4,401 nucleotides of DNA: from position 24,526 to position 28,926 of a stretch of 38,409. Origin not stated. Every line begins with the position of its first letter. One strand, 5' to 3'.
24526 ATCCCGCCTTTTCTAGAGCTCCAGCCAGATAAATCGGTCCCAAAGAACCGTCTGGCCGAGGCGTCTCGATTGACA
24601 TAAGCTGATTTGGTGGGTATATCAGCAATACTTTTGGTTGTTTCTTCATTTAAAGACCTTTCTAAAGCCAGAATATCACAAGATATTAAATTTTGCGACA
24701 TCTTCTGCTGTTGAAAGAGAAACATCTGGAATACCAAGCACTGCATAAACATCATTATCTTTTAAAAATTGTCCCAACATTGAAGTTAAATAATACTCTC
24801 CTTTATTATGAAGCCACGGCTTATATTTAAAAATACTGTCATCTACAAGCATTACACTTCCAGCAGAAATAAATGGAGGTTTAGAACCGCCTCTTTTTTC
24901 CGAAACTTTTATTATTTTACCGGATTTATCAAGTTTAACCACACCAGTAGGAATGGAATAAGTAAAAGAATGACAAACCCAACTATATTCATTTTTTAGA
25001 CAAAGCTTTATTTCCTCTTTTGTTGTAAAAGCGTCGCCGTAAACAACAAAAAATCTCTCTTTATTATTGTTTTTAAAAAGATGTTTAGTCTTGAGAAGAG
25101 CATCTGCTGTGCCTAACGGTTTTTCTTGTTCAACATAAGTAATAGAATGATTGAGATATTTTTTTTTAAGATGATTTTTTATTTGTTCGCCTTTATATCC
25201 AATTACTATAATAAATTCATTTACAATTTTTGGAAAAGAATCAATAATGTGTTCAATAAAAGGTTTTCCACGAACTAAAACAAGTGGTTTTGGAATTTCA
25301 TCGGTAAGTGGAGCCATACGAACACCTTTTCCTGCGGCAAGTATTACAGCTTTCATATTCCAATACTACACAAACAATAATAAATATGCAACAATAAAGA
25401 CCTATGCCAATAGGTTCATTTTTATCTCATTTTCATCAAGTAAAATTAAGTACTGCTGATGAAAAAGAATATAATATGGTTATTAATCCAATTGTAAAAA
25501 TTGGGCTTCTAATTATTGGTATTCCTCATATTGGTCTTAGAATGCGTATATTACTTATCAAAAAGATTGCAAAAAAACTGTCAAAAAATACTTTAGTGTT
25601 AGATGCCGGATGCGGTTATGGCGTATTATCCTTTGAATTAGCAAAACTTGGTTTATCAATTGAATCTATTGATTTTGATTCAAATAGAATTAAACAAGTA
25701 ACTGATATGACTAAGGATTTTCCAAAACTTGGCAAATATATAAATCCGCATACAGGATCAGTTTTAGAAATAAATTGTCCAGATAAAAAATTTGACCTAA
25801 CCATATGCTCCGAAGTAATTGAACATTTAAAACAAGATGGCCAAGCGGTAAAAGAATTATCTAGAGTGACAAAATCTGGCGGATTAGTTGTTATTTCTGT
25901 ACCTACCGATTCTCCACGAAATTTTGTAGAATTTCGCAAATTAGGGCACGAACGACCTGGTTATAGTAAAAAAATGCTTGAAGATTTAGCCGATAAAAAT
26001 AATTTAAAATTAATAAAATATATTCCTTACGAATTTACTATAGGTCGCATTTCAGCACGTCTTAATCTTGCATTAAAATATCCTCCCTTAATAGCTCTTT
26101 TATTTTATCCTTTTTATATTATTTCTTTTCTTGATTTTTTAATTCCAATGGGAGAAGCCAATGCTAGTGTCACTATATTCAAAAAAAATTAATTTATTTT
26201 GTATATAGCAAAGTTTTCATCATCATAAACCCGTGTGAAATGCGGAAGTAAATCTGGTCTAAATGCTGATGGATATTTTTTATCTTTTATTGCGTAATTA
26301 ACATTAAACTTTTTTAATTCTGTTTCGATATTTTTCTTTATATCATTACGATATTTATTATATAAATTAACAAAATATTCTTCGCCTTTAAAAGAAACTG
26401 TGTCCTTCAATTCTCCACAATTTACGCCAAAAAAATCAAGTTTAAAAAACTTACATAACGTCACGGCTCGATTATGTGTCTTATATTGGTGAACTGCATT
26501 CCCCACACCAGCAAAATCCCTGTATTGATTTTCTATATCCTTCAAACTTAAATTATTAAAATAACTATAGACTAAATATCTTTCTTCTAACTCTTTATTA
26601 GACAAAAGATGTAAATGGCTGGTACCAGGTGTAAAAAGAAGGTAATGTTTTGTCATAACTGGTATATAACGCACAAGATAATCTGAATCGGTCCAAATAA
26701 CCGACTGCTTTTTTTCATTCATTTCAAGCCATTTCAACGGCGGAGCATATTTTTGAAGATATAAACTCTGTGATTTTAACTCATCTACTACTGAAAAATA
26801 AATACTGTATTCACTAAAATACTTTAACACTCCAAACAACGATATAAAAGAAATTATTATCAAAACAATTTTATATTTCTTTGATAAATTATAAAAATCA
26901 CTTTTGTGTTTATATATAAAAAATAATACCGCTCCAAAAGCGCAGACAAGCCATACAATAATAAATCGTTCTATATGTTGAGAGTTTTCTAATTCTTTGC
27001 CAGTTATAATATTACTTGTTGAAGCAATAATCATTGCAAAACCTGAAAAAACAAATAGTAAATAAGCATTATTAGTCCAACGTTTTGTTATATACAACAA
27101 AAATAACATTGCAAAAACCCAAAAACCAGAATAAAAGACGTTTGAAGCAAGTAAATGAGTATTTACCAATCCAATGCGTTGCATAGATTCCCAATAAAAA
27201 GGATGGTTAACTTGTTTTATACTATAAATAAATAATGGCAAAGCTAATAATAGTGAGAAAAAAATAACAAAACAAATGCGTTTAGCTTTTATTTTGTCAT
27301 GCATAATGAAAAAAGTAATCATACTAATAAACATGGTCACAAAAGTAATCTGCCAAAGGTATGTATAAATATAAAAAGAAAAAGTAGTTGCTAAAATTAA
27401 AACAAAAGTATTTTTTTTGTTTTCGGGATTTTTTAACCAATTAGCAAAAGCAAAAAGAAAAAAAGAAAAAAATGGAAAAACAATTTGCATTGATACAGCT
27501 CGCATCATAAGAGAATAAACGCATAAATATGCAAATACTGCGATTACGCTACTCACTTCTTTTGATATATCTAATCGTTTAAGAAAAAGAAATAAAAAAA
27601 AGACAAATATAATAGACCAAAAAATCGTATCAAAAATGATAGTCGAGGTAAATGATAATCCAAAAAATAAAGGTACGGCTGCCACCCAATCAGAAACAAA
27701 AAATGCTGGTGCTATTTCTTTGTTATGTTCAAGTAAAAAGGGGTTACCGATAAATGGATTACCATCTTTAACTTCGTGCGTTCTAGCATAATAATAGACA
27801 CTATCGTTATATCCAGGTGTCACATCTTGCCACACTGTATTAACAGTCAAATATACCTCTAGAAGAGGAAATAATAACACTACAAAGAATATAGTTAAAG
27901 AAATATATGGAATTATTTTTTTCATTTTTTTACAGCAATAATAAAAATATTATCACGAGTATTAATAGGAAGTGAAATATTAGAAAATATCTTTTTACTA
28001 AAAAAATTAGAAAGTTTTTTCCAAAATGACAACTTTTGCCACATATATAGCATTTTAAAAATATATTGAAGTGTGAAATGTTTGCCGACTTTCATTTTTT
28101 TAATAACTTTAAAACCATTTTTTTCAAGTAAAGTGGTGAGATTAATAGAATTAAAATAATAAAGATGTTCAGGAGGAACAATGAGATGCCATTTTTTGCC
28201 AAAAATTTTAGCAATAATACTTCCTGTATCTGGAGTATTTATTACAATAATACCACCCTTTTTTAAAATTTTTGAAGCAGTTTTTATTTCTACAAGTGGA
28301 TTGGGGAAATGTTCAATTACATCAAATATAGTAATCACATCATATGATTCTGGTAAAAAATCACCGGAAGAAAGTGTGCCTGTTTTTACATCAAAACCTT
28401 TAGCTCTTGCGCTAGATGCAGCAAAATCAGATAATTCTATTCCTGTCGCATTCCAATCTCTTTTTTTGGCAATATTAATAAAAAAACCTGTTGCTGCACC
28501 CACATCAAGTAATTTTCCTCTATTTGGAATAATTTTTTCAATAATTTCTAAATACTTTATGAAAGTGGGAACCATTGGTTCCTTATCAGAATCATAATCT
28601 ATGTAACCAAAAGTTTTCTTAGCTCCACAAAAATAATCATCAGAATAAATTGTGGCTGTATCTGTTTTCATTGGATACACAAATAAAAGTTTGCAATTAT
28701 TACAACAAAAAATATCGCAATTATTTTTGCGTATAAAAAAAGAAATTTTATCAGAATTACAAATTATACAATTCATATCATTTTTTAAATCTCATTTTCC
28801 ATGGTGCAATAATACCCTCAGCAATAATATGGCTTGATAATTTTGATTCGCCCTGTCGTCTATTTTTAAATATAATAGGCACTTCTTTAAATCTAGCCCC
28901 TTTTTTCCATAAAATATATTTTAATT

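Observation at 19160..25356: Heptose-nucleotide genes interleaved with a B12-radical SAM enzyme, a polyprenyl-phosphate GT2 and a fused oxidoreductase: candidate undescribed heptose-tailoring and carrier-loading pathway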

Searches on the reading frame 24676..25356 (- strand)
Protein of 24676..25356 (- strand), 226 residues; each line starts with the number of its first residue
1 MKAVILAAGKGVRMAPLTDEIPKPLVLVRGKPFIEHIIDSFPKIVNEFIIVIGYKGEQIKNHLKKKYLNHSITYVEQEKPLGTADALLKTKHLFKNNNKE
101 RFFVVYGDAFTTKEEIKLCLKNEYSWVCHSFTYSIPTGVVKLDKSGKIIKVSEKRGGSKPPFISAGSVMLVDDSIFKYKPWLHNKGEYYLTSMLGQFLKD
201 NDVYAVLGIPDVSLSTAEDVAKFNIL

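Call 3: search_protein_families(library=pfam, proteins=[window:24676-25356:-], max_evalue=0.01)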
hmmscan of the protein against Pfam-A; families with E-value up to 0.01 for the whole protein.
window:24676-25356:- (226 aa): 4 families
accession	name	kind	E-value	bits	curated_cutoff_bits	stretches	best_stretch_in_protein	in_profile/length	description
PF00483.29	NTP_transferase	-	1.9e-20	74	21.2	1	2-167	1-177/245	Nucleotidyl transferase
PF12804.13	NTP_transf_3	-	2e-11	44.8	27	1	3-110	1-97/160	MobA-like NTP transferase domain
PF01128.25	IspD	-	0.00067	19.9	27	1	2-60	2-59/221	2-C-methyl-D-erythritol 4-phosphate cytidylyltransferase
PF20202.4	DUF6564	-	0.0027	17.8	25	1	33-127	17-116/230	Domain of unknown function (DUF6564)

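Call 4: search_protein_families(library=ncbifam, proteins=[window:24676-25356:-], max_evalue=0.01)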
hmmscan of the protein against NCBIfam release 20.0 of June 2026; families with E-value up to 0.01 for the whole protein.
window:24676-25356:- (226 aa): 45 families (the best 25 are shown)
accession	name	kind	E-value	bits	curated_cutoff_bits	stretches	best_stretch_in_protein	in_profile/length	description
TIGR03992.1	Arch_glmU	subfamily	6.9e-41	140.4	292.1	1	1-206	1-205/393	bifunctional sugar-1-phosphate nucleotidylyltransferase/acetyltransferase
NF041313.1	UDPGP_AglF_Halo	equivalog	8.8e-30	103.9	400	1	1-199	1-204/234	UTP--glucose-1-phosphate uridylyltransferase AglF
NF041173.1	Sug_nt_acttase_Thmprot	equivalog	2.3e-27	96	600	1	1-204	1-203/405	bifunctional sugar-1-phosphate nucleotidylyltransferase/acetyltransferase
NF045761.1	NAMPUrTaseMurU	equivalog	8.4e-24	84.7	250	1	1-115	1-114/226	N-acetylmuramate alpha-1-phosphate uridylyltransferase MurU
NF049965.1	GlMnHpPGnyltfHddC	equivalog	1.4e-22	80.4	300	1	1-177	1-173/221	D-glycero-D-manno-heptose 1-phosphate guanosyltransferase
TIGR01173.1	glmU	equivalog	1.7e-22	79.9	366.85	1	1-202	1-207/452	bifunctional UDP-N-acetylglucosamine diphosphorylase/glucosamine-1-phosphate N-acetyltransferase GlmU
TIGR01208.1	rmlA_long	equivalog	1.3e-18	67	320.25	1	2-157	1-161/353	glucose-1-phosphate thymidylyltransferase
NF010934.1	PRK14354.1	equivalog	6.5e-18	64.5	450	1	3-211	2-216/447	bifunctional UDP-N-acetylglucosamine diphosphorylase/glucosamine-1-phosphate N-acetyltransferase GlmU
NF010937.0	PRK14357.1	equivalog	3.5e-17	62.4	658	1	1-196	1-198/448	bifunctional UDP-N-acetylglucosamine diphosphorylase/glucosamine-1-phosphate N-acetyltransferase GlmU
NF010933.0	PRK14353.1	equivalog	9.2e-17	60.8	505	1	2-196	7-208/453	bifunctional UDP-N-acetylglucosamine diphosphorylase/glucosamine-1-phosphate N-acetyltransferase GlmU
NF006986.0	PRK09451.1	equivalog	6.1e-16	58.3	725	1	1-197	6-205/456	bifunctional UDP-N-acetylglucosamine diphosphorylase/glucosamine-1-phosphate N-acetyltransferase GlmU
NF010936.0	PRK14356.1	equivalog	1.1e-15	57.5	666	1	3-195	8-207/456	bifunctional UDP-N-acetylglucosamine diphosphorylase/glucosamine-1-phosphate N-acetyltransferase GlmU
NF010939.0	PRK14359.1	equivalog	9.4e-15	54.1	592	1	3-195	5-198/430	bifunctional UDP-N-acetylglucosamine diphosphorylase/glucosamine-1-phosphate N-acetyltransferase GlmU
NF052502.1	man1P_GTase_Rv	exception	3.6e-14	52.4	440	1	2-168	2-172/352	mannose-1-phosphate guanylyltransferase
TIGR02623.1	G1P_cyt_trans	equivalog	1.8e-13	50.6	300.25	1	1-71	1-72/255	glucose-1-phosphate cytidylyltransferase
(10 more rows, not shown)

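Call 49: search_solved_structures(query=window:24676-25356:-, max_evalue=0.001)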
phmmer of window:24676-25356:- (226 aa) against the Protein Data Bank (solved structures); distinct sequences matched with E-value up to 0.001: 53.
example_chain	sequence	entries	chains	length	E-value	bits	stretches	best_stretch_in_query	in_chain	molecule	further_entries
2v0h_A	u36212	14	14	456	1.6e-19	73.6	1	2-207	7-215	BIFUNCTIONAL PROTEIN GLMU | GLUCOSAMINE-1-PHOSPHATE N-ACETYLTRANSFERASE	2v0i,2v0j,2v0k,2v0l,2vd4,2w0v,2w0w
4y7t_A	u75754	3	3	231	2.3e-13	53.5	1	1-114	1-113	Nucleotidyl transferase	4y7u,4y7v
8yre_D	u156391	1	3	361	2.5e-13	53.4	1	1-120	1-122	Mannose-1-phosphate guanylyltransferase 1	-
7x8j_A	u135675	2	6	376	2.7e-13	53.3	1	1-120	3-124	Mannose-1-phosphate guanylyltransferase 1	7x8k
9dqf_A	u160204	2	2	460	1e-12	51.4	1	3-212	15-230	Bifunctional protein GlmU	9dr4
2ggo_A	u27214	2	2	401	1.1e-12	51.3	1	1-204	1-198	401aa long hypothetical glucose-1-phosphate thymidylyltransferase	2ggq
5vmk_A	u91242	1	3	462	3.2e-12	49.8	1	3-201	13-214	Bifunctional protein GlmU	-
7whr_B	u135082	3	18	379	4.3e-12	49.3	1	1-111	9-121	Nucleotidyl transferase family protein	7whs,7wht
1jyk_A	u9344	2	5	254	6.9e-12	48.7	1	1-67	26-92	CTP:phosphocholine Cytidylyltransferase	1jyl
5xhw_A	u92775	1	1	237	1.5e-11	47.6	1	3-113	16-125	Putative 6-deoxy-D-mannoheptose pathway protein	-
5z09_A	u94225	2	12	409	1.8e-11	47.3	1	1-204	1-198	Dual sugar-1-phosphate nucleotidylyltransferase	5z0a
6jq8_A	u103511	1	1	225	1.8e-11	47.3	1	3-112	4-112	Putative 6-deoxy-D-mannoheptose pathway protein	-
7d72_K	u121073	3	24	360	5.7e-10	42.4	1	1-109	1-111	Mannose-1-phosphate guanyltransferase beta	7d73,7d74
8hhd_A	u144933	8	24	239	7.3e-10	42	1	1-154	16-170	Nucleotidyl transferase | N-acetylmuramate alpha-1-phosphate uridylyltransferase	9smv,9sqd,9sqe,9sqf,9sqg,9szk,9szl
3fww_A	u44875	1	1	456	7.4e-10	42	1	1-158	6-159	Bifunctional protein glmU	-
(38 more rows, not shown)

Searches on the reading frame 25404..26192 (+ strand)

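Call 5: search_protein_families(library=pfam, proteins=[window:25404-26192:+], max_evalue=0.001)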
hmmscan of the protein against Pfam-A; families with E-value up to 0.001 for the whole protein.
window:25404-26192:+ (262 aa): 9 families
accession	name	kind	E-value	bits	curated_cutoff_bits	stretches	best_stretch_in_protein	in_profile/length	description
PF08241.18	Methyltransf_11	-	1.8e-16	61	21.2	1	66-164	1-95/95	Methyltransferase domain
PF13489.12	Methyltransf_23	-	1.4e-14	54.5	27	1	51-204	12-162/164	Methyltransferase domain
PF13649.12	Methyltransf_25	-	9.2e-14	52.3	27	1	65-160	1-97/97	Methyltransferase domain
PF13847.12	Methyltransf_31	-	3.1e-13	50.1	27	1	60-168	2-113/145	Methyltransferase domain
PF08242.18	Methyltransf_12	-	1.7e-09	38.7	30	1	66-161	1-97/98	Methyltransferase domain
PF03848.20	TehB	-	1.5e-06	28.2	20.4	1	57-165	26-135/193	Tellurite resistance protein TehB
PF05175.20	MTS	-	7.9e-05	22.8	23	1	50-135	22-104/170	Methyltransferase small domain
PF03141.22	Methyltransf_29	-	0.00016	20.9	23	1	60-169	116-222/506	Putative S-adenosyl-L-methionine-dependent methyltransferase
PF01209.24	Ubie_methyltran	-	0.00022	21.1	20.1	1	61-164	47-151/233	ubiE/COQ5 methyltransferase family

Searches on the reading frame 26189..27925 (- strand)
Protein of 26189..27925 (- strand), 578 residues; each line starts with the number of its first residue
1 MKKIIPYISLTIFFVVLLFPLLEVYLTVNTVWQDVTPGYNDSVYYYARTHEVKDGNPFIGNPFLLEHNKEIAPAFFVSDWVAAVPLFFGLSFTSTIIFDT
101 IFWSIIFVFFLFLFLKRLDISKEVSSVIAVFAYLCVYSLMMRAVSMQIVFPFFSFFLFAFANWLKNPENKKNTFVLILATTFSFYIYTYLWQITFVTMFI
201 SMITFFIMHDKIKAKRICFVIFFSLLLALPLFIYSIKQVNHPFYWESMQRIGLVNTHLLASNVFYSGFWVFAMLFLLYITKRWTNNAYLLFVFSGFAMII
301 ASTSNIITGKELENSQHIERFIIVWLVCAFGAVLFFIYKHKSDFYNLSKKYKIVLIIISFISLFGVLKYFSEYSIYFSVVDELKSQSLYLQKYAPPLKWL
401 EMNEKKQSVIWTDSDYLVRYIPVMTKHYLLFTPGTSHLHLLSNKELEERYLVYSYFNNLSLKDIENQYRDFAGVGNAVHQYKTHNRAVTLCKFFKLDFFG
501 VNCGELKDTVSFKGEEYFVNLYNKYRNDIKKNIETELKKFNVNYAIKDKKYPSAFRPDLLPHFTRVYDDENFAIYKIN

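Call 5: search_protein_families(library=pfam, proteins=[window:26189-27925:-], max_evalue=0.001)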
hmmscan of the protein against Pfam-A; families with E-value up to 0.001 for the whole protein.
window:26189-27925:- (578 aa): 0 families

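Call 8: search_protein_families(library=ncbifam, proteins=[window:26189-27925:-], max_evalue=0.001)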
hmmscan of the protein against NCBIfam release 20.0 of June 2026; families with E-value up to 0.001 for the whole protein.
window:26189-27925:- (578 aa): 0 families

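Call 57: find_homologous_proteins(query=window:26189-27925:-)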
Query window:26189-27925:- (578 aa): 85 proteins with E <= 0.001 among 8000 candidates.
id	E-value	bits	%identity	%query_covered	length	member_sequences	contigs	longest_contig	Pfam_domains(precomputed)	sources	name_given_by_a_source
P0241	0.0e+0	1141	88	100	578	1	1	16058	-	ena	-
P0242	8.0e-281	951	72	100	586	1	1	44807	-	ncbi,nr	ncbi:MAG: hypothetical protein NUV47_02940 [Patescibacteria group bacterium]|nr:hypothetical protein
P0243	2.4e-234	798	59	100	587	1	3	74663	-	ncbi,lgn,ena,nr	ncbi:MAG: hypothetical protein EXS50_00200 [Candidatus Taylorbacteria bacterium]|nr:hypothetical pro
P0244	5.2e-170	585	49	97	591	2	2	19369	-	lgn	-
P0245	9.0e-166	571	49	100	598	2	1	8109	-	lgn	-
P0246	1.1e-165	571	46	98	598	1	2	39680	-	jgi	-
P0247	1.7e-160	554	48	96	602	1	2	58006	-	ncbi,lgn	-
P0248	1.8e-160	554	47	98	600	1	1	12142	-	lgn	-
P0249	2.2e-160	553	47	100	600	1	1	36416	-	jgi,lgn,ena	-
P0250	1.9e-154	534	44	97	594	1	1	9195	-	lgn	-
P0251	1.5e-151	524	49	93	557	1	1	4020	-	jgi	-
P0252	1.3e-145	505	43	96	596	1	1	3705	-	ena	-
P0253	6.8e-144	499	44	98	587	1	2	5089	-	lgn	-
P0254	1.0e-143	498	43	99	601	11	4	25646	-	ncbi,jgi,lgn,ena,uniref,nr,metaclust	ncbi:MAG: hypothetical protein A3B04_02355 [Candidatus Portnoybacteria bacterium RIFCSPLOWO2_02_FULL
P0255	9.2e-143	495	44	99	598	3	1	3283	-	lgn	-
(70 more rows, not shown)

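Call 64: predict_structure(alignment_id=A3)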
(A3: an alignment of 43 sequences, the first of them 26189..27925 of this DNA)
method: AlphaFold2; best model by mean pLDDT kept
length: 578 residues; sequences in the alignment: 43
mean_pLDDT: 95.3   pTM: 0.93
mean pLDDT of the five models: 95.3, 95.2, 94.9, 94.2, 94.2
residues with pLDDT >= 90: 542; 70-90: 35; 50-70: 1; < 50: 0
segments of 3 or more residues with pLDDT < 50: none
pLDDT, mean of each block of 10 residues (from residue 1): 87 96 92 90 94 93 95 91 96 94 98 97 97 96 91 98 97 98 96 98 97 97 98 95 96 95 96 97 90 98 97 95 98 96 94 96 97 90 92 96 96 95 96 91 97 97 97 95 96 95 96 98 98 96 97 95 96 96
secondary structure, 60 per line:
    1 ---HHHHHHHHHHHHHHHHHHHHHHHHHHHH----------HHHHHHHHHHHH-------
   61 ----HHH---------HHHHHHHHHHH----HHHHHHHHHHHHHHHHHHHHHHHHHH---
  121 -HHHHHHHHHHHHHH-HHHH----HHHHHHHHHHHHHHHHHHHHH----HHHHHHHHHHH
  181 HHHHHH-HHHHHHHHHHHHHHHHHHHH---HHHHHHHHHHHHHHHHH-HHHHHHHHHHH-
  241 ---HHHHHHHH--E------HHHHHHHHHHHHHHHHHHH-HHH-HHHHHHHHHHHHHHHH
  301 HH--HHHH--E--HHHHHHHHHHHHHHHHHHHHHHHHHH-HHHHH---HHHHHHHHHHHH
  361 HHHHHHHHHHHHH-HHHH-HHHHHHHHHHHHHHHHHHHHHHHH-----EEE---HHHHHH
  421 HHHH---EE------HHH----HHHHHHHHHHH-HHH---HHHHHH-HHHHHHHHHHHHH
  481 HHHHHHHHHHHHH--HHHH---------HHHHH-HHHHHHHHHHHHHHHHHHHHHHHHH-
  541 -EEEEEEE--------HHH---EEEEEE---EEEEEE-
elements in order: H4-31 H42-53 H77-87 H92-117 H122-135 H137-140 H145-165 H170-186 H188-207 H211-227 H229-239 H244-251 H261-279 H285-302 H305-308 H314-339 H341-345 H349-373 H375-378 H380-403 E409-411 H415-424 H443-453 H461-466 H468-493 H496-499 H509-513 H515-539 E542-548 E563-568 E572-577

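Call 66: fold_search(model_id=the predicted structure, library=pdb)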
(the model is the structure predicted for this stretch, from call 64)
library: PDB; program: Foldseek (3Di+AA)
matches with E <= 10: 226; with E <= 0.001: 13
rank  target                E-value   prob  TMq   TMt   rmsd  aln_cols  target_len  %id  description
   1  6gxc_A                4.2e-06  1.00  0.46  0.39  11.9       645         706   11  Bacterial oligosaccharyltransferase PglB in complex with an inhibitory peptide and a reactive lipid-linked oligosaccha (released 2018-11-14)
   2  5ogl_A                1.1e-05  1.00  0.45  0.39  11.7       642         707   12  Structure of bacterial oligosaccharyltransferase PglB in complex with an acceptor peptide and an lipid-linked oligosac (released 2017-10-25)
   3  6ezn_F                2.6e-05  1.00  0.43  0.39  14.6       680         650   13  Cryo-EM structure of the yeast oligosaccharyltransferase (OST) complex (released 2018-01-17)
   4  8age_A                5.0e-05  1.00  0.44  0.41  14.0       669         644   12  Structure of yeast oligosaccharylransferase complex with acceptor peptide bound (released 2022-12-07)
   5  3rce_A                1.3e-04  1.00  0.44  0.39  12.4       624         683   14  Bacterial oligosaccharyltransferase PglB (released 2011-06-15)
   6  3wak                  2.3e-04  1.00  0.42  0.31  11.0       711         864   10  Crystal structure of the Archaeoglobus fulgidus oligosaccharyltransferase (O29867_ARCFU) in the apo form (released 2013-10-30)
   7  7e9s_A                2.6e-04  1.00  0.41  0.31  10.2       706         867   10  Archaeal oligosaccharyltransferase AglB from Archaeoglobus fulgidus in complex with an inhibitory peptide and a dolich (released 2021-09-08)
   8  8if8_B                3.7e-04  1.00  0.48  0.45  12.1       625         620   10  Arabinosyltransferase AftA (released 2023-05-31)
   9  8if8_C                4.4e-04  1.00  0.45  0.44  13.0       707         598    9  Arabinosyltransferase AftA (released 2023-05-31)
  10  8b6l_I                6.0e-04  1.00  0.48  0.42  12.7       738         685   11  Subtomogram average of the human Sec61-TRAP-OSTA-translocon (released 2022-12-07)
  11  8pn9_A                6.0e-04  1.00  0.46  0.42  11.5       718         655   12  Structure of human oligosaccharyltransferase OST-A complex bound to NGI-1 (released 2024-05-08)
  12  6s7t_A                6.2e-04  1.00  0.40  0.34  11.9       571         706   11  Cryo-EM structure of human oligosaccharyltransferase complex OST-B (released 2019-12-18)
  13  5gmy_A                8.4e-04  1.00  0.39  0.30  11.9       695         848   11  Crystal structure of the Archaeoglobus fulgidus oligosaccharyltransferase (O29867_ARCFU) tethered with an acceptor pep (released 2017-02-01)
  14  5ezm                  1.1e-03  1.00  0.40  0.43  15.4       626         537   10  Crystal Structure of ArnT from Cupriavidus metallidurans in the apo state (released 2016-02-17)
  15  5f15                  1.8e-03  1.00  0.41  0.43  16.8       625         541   11  Crystal Structure of ArnT from Cupriavidus metallidurans bound to Undecaprenyl phosphate (released 2016-02-17)
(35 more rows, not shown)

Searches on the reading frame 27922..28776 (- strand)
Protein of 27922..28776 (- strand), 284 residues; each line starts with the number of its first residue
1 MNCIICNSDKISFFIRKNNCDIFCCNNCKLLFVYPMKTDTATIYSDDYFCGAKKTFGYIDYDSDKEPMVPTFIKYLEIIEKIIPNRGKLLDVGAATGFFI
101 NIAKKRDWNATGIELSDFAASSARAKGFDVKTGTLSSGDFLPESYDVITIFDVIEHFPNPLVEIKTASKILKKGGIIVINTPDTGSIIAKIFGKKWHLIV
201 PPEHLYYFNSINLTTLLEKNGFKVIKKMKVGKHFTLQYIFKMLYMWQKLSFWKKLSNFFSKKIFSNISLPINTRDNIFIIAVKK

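Call 6: search_protein_families(library=pfam, proteins=[window:27922-28776:-], max_evalue=0.001)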
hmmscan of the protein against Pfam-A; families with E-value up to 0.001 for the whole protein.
window:27922-28776:- (284 aa): 6 families
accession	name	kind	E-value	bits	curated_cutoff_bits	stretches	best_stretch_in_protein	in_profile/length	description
PF13489.12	Methyltransf_23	-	2.7e-25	89.4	27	1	82-226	19-163/164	Methyltransferase domain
PF08241.18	Methyltransf_11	-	2.4e-11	44.5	21.2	1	90-179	1-95/95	Methyltransferase domain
PF08242.18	Methyltransf_12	-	6.4e-10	40.1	30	1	90-177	1-98/98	Methyltransferase domain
PF13847.12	Methyltransf_31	-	3.1e-09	37.1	27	1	88-184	6-114/145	Methyltransferase domain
PF13649.12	Methyltransf_25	-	8.2e-08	33.3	27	1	90-175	2-97/97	Methyltransferase domain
PF07021.18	MetW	-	1.5e-05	25.2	21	1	76-185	4-113/193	Methionine biosynthesis protein MetW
